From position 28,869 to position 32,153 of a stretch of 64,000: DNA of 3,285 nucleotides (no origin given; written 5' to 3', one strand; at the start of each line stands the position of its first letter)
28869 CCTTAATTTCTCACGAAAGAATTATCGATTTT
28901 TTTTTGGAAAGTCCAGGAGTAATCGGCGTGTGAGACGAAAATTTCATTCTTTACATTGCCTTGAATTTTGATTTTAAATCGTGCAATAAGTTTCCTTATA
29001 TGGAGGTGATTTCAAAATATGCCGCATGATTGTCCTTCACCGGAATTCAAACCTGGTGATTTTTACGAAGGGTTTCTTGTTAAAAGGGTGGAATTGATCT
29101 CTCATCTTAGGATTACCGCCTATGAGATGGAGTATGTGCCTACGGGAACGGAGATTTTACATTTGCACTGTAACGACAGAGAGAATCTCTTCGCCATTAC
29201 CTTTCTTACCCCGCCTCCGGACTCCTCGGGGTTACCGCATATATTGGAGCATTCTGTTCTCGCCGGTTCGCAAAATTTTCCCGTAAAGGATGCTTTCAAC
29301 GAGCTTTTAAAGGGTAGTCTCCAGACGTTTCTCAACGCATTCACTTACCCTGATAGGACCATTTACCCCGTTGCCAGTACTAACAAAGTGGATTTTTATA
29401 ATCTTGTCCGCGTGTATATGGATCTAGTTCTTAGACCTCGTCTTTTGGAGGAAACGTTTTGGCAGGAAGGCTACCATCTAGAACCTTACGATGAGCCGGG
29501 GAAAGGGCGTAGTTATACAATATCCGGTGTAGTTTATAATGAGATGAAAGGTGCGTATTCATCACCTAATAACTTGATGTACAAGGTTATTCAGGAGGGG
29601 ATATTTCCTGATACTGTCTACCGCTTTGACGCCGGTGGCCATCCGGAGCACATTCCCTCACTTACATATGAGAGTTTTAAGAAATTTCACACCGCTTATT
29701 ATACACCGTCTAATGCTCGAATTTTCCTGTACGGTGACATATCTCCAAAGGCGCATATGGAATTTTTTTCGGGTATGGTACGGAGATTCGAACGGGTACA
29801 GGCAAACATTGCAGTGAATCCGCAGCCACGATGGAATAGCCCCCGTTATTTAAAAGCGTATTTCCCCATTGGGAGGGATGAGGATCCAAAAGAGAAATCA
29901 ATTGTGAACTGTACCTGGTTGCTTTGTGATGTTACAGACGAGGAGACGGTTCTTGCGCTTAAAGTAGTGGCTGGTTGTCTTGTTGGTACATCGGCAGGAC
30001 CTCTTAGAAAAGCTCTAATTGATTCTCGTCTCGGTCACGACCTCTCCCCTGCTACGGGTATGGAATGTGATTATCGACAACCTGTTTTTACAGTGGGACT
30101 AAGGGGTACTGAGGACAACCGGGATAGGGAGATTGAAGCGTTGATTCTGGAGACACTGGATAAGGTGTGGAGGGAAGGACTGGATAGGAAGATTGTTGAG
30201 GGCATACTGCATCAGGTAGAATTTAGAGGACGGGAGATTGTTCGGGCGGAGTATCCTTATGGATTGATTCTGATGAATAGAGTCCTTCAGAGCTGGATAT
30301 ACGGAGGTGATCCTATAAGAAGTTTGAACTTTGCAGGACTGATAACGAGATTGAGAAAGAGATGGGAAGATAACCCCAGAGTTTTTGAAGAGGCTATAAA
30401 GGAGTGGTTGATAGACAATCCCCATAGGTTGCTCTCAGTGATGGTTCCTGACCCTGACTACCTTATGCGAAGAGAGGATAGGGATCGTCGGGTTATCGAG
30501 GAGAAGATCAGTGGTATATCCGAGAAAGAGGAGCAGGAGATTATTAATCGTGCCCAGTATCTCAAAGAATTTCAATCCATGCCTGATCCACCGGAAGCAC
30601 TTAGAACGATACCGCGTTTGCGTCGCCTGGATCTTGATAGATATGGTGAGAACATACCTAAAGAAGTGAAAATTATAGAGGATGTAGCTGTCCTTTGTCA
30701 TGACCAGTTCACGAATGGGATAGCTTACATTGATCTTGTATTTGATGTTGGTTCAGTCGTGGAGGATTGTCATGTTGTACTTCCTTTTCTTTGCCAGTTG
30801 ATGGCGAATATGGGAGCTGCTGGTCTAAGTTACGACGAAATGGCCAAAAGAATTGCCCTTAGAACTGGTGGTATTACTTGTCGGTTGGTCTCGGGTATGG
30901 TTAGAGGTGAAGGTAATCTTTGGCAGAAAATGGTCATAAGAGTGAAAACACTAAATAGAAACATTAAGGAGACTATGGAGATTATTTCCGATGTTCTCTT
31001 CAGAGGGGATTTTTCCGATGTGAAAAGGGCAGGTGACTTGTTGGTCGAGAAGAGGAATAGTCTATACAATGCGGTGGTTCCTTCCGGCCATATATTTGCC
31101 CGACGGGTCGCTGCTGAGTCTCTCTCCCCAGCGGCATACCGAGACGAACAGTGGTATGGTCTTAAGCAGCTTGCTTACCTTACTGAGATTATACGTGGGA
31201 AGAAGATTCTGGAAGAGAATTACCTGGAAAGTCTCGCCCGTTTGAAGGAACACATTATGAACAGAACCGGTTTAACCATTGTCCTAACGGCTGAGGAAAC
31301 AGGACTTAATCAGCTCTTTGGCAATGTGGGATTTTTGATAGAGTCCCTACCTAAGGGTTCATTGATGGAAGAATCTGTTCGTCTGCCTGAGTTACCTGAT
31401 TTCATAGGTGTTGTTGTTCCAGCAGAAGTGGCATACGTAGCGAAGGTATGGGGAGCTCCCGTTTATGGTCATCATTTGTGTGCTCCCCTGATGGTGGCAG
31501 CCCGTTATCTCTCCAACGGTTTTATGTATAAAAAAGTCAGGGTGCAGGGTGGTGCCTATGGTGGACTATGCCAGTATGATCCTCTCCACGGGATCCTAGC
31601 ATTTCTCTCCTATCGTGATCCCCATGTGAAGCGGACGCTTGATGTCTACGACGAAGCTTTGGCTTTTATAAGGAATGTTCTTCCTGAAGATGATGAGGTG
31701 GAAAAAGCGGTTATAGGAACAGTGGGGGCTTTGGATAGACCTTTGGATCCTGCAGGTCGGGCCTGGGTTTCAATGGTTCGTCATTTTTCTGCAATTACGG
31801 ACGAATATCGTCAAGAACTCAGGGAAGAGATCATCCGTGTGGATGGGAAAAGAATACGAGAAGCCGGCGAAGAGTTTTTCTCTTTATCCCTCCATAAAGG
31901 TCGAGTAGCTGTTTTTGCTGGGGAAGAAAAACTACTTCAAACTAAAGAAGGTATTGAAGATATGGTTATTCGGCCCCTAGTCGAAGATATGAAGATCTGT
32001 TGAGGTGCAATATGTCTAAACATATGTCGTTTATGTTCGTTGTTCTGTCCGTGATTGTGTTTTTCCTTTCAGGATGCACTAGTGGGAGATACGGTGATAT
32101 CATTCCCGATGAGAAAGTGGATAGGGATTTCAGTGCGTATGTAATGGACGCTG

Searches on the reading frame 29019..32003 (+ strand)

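Call 6: search_protein_families(library=pfam, proteins=[window:29019-32003:+], max_evalue=0.01)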
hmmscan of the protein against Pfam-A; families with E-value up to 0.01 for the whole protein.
window:29019-32003:+ (994 aa): 4 families
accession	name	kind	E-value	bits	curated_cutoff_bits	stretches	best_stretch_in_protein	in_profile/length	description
PF08367.16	M16C_assoc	-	1.5e-56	191.8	25.3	1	475-724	1-252/252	Peptidase M16C associated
PF22516.1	PreP_C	-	9.4e-32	110.4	27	1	798-951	4-156/173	PreP C-terminal domain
PF05193.26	Peptidase_M16_C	-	3.2e-24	86.2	23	2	214-399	1-180/181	Peptidase M16 inactive domain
PF00675.25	Peptidase_M16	-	8.4e-08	32.7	22.3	1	66-147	27-105/149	Insulinase (Peptidase family M16)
